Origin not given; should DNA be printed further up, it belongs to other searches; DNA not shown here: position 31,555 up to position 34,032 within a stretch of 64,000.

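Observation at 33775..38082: Histidine-kinase 3' end duplicated about 4.2 kb downstream, bracketing an AT-rich five-gene cassette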

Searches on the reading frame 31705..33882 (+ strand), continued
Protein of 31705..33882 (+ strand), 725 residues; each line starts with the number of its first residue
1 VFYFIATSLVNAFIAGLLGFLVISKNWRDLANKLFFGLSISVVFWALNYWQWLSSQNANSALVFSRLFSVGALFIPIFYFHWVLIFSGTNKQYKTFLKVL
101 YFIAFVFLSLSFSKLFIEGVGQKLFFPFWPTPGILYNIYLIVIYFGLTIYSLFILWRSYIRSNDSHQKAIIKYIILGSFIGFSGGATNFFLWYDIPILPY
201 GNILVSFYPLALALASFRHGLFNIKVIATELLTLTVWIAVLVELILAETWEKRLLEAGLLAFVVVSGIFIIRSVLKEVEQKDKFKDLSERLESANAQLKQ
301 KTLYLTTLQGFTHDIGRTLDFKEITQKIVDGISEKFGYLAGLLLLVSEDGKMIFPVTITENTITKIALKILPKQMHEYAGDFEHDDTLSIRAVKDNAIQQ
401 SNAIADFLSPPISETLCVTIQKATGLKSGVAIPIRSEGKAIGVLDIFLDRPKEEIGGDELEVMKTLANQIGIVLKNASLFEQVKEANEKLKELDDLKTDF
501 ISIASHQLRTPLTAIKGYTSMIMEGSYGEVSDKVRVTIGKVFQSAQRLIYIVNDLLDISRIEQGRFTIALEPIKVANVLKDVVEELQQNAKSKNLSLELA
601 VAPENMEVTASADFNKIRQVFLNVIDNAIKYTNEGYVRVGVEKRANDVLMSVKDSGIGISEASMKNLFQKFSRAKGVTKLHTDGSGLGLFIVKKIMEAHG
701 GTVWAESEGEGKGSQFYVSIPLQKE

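Call 20: find_encoding_contigs(protein=P0003, flank=10000, max_places=4)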
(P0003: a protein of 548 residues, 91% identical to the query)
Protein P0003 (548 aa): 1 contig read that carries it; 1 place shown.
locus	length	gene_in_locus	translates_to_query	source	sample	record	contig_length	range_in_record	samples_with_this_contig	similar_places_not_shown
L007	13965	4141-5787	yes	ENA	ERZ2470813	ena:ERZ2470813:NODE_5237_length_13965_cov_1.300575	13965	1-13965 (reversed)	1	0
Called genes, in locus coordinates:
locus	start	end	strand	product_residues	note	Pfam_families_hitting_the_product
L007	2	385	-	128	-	?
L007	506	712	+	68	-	-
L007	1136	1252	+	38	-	-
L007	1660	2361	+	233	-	PF01553:Acyltransferase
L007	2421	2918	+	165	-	-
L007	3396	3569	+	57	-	-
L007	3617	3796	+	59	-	-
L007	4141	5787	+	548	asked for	PF01590:GAF (weak), PF13185:GAF_2, PF13492:GAF_3 (faint), PF00512:HisKA, PF02518:HATPase_c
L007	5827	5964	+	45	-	-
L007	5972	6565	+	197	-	-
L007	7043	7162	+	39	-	-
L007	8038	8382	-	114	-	-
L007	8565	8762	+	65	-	-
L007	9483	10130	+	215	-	PF00012:HSP70 (weak)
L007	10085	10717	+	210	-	PF00012:HSP70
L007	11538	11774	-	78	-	-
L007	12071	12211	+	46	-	-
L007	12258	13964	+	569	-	?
